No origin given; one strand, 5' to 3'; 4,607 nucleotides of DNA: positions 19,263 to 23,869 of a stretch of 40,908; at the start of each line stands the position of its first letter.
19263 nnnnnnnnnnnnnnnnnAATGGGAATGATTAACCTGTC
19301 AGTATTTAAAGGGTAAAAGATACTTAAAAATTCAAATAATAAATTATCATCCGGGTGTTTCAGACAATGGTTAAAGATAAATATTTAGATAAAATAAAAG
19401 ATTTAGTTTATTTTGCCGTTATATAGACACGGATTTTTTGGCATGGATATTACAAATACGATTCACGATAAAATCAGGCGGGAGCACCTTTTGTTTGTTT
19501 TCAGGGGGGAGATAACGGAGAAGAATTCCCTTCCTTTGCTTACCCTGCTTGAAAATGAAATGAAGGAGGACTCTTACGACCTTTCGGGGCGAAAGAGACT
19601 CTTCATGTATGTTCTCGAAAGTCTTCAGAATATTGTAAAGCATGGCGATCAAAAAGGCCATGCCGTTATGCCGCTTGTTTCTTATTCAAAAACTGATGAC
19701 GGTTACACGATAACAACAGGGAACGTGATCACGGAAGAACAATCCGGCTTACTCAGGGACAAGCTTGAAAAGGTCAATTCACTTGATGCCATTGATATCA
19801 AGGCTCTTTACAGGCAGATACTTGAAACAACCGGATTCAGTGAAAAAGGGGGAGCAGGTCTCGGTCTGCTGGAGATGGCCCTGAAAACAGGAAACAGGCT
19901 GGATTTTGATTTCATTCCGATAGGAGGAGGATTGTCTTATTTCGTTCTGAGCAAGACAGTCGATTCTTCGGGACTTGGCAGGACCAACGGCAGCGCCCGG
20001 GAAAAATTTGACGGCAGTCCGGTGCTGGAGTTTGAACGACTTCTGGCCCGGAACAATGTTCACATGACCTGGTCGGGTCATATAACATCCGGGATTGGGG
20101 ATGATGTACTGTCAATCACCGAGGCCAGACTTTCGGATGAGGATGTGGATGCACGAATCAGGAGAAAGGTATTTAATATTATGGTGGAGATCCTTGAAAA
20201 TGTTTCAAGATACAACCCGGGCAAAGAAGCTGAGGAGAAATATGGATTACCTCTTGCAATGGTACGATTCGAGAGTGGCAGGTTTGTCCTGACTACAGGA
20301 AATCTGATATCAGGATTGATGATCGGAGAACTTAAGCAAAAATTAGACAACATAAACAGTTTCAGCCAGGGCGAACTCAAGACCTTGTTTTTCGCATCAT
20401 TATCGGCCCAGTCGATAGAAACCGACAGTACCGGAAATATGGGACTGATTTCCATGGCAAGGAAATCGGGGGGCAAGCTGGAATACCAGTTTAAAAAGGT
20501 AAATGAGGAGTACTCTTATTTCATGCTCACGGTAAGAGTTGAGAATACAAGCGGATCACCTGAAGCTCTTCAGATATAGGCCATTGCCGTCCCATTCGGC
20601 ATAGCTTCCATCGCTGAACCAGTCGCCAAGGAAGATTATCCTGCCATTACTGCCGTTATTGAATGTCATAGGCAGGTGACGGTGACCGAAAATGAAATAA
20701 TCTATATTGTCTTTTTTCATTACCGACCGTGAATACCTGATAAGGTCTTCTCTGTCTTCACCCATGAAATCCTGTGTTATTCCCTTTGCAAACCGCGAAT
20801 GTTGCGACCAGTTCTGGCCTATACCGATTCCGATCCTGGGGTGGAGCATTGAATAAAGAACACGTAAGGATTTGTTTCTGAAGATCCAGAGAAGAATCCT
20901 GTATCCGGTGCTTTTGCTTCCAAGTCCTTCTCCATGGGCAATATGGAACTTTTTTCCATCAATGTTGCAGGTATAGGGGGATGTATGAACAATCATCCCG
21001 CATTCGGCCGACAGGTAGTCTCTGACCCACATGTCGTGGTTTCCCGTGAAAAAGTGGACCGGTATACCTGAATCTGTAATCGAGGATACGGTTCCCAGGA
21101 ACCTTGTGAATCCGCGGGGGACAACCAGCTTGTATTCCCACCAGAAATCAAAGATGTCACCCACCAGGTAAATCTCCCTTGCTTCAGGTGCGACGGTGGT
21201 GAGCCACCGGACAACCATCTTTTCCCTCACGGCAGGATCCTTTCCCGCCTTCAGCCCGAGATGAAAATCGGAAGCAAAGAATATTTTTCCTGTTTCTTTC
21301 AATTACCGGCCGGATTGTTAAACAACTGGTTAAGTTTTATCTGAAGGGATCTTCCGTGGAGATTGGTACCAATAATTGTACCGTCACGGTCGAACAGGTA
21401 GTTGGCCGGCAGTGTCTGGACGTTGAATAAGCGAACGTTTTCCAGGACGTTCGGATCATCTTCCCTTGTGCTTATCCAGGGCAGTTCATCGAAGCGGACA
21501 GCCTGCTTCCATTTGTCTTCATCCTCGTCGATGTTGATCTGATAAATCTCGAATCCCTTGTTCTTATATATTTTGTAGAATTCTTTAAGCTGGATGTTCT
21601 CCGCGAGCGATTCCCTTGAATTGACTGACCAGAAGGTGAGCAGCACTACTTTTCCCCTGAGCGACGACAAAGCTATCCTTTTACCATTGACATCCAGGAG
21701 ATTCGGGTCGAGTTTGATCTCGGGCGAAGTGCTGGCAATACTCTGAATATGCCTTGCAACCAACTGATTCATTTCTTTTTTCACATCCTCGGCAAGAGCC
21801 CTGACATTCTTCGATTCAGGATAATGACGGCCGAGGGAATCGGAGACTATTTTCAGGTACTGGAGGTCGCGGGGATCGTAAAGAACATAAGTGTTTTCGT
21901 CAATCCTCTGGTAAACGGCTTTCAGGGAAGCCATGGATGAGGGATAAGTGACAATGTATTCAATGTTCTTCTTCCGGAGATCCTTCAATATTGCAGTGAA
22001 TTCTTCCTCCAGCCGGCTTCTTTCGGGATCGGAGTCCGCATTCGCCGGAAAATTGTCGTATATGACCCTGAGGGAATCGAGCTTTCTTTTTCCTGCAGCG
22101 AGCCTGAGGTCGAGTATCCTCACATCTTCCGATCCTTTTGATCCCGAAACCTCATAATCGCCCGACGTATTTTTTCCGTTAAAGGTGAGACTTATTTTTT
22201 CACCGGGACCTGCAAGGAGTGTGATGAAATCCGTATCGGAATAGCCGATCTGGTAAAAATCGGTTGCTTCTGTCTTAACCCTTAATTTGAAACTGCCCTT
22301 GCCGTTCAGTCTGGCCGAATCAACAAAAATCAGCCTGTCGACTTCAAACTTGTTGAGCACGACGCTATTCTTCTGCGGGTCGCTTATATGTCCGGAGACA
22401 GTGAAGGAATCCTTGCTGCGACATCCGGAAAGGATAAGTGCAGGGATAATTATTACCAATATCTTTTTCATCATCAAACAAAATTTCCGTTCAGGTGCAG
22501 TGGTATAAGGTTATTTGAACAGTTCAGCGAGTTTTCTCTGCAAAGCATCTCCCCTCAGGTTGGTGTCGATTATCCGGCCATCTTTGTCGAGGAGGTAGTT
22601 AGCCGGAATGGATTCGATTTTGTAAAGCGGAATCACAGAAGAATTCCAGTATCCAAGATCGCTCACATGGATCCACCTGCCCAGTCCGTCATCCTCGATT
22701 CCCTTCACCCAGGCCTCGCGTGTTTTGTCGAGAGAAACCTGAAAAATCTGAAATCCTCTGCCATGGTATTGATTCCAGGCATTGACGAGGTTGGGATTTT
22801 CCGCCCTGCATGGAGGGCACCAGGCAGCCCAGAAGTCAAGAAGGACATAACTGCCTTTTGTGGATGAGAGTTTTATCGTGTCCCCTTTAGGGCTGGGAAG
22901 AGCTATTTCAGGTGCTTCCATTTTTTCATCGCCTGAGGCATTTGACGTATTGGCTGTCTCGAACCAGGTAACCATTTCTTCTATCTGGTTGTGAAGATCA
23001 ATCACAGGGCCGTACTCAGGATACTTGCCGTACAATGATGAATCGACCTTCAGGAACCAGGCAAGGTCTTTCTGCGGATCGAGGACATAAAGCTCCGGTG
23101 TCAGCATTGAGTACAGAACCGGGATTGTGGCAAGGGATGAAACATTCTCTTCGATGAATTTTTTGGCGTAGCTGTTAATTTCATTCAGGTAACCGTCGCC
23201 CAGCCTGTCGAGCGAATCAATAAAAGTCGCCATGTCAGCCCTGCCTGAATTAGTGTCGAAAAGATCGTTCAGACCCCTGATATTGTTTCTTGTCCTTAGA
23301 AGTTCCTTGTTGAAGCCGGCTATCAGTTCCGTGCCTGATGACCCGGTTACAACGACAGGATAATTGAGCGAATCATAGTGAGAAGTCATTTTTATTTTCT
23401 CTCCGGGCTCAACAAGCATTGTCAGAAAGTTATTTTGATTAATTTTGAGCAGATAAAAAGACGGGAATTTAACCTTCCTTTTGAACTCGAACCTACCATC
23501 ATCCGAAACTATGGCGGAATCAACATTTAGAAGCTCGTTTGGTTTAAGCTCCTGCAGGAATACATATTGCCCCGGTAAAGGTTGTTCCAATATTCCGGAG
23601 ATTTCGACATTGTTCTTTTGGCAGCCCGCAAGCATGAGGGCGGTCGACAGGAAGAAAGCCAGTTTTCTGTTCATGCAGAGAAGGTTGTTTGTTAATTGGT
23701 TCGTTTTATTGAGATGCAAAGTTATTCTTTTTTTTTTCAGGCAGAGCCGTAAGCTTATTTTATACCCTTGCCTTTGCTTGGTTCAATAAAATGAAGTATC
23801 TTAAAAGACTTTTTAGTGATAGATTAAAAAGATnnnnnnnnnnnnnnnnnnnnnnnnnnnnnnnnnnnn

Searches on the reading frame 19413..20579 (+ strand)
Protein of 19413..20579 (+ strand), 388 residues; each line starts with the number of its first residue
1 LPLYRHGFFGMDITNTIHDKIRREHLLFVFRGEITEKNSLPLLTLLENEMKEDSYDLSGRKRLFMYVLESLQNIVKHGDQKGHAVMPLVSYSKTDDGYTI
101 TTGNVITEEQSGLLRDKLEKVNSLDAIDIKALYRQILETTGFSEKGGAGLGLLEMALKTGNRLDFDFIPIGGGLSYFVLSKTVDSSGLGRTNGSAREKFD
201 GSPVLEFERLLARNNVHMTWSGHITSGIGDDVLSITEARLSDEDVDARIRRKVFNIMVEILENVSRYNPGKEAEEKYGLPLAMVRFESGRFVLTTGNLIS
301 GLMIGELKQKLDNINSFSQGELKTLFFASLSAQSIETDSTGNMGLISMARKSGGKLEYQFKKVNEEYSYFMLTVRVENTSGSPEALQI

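Call 4: search_protein_families(library=pfam, proteins=[window:19413-20579:+])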
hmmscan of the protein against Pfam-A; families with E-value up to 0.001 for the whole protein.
window:19413-20579:+ (388 aa): 1 family
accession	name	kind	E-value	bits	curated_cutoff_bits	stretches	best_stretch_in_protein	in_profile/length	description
PF19788.4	DUF6272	-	8.3e-60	200.7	26.6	2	240-370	2-134/134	Family of unknown function (DUF6272)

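Call 5: search_protein_families(library=ncbifam, proteins=[window:19413-20579:+])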
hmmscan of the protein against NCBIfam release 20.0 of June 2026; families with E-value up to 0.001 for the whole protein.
window:19413-20579:+ (388 aa): 4 families
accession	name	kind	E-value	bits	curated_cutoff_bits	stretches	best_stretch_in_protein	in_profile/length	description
NF038262.1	SiaB_fam_kinase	subfamily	4.2e-70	234.9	85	2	205-376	2-177/177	SiaB family protein kinase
NF038264.1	kinase_SiaB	equivalog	1.1e-26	93.6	225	2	17-181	5-174/176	biofilm regulation protein kinase SiaB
NF047703.1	slr1658_superfam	superfamily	1.9e-14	53.5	100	2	244-376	57-183/185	slr1658 superfamily regulator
NF052618.1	slr1658_cyano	equivalog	9.5e-13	48.2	200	1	236-377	53-188/191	slr1658 family protein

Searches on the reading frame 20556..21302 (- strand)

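Call 4: search_protein_families(library=pfam, proteins=[window:20556-21302:-])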
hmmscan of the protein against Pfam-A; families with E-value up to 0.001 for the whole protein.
window:20556-21302:- (248 aa): 2 families
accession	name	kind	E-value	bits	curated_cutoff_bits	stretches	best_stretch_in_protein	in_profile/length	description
PF00149.33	Metallophos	-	6.5e-08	33.7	21.5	1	6-210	2-190/191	Calcineurin-like phosphoesterase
PF12850.12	Metallophos_2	-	0.00035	21.1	27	0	6-127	2-92/154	Calcineurin-like phosphoesterase superfamily domain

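Call 5: search_protein_families(library=ncbifam, proteins=[window:20556-21302:-])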
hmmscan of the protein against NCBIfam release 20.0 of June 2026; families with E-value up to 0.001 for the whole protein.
window:20556-21302:- (248 aa): 2 families
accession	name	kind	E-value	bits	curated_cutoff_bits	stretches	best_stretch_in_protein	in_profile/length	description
NF003743.0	PRK05340.1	equivalog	1.9e-24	86.2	134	1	6-247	3-239/242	UDP-2,3-diacylglucosamine diphosphatase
TIGR01854.1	lipid_A_lpxH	equivalog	1.9e-22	79.7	190.35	1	8-241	2-230/231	UDP-2,3-diacylglucosamine diphosphatase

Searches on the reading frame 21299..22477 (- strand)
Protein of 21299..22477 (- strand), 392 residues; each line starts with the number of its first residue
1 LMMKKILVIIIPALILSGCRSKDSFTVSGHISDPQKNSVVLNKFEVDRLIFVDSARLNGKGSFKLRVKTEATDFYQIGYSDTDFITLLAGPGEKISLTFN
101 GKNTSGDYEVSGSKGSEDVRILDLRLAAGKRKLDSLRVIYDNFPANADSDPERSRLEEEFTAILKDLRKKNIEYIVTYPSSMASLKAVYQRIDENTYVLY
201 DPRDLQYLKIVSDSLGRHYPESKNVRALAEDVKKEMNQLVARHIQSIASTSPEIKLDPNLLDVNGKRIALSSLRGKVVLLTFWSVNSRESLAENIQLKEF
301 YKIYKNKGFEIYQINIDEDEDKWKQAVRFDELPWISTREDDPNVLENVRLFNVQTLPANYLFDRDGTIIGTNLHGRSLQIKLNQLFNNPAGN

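Call 59: search_protein_families(library=pfam, proteins=[window:21299-22477:-])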
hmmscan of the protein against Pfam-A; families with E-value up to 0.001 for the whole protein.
window:21299-22477:- (392 aa): 4 families
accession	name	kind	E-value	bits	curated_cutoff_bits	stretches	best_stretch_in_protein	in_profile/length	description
PF13905.12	Thioredoxin_8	-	1.3e-14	54.7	27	1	275-368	1-94/94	Thioredoxin-like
PF00578.27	AhpC-TSA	-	1.2e-11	45.1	26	1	252-368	6-121/124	AhpC/TSA family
PF14289.11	DUF4369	-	7.7e-07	30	25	1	25-117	1-89/91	Domain of unknown function (DUF4369)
PF08534.16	Redoxin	-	1.1e-06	28.9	26.6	1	260-375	11-135/148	Redoxin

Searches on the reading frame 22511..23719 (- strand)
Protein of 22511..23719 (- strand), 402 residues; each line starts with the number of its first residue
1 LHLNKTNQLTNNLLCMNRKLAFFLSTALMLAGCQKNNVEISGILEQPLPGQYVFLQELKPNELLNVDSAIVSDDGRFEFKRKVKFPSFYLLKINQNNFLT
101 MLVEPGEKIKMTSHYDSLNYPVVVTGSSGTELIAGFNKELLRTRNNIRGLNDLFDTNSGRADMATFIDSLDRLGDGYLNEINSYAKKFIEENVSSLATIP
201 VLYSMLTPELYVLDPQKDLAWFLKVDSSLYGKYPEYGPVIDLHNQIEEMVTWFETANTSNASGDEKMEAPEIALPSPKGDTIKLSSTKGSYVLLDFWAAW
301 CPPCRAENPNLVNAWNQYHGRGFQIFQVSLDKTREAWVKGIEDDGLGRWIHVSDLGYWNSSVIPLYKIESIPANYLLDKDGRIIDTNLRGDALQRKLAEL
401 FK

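Call 59: search_protein_families(library=pfam, proteins=[window:22511-23719:-])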
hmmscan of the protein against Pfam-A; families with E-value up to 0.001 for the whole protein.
window:22511-23719:- (402 aa): 6 families
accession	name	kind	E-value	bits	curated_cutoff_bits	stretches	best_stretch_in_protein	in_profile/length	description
PF13905.12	Thioredoxin_8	-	1.8e-16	60.6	27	1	289-383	1-94/94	Thioredoxin-like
PF00578.27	AhpC-TSA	-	4.5e-16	59.4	26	1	268-383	4-121/124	AhpC/TSA family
PF08534.16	Redoxin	-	7.8e-12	45.6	26.6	1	267-390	4-135/148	Redoxin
PF14289.11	DUF4369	-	4.1e-09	37.3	25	1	39-128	2-86/91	Domain of unknown function (DUF4369)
PF00085.26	Thioredoxin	-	4.8e-08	33.4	23.5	1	290-335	19-63/103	Thioredoxin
PF13098.12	Thioredoxin_2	-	0.00059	20.6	27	0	288-392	4-95/104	Thioredoxin-like domain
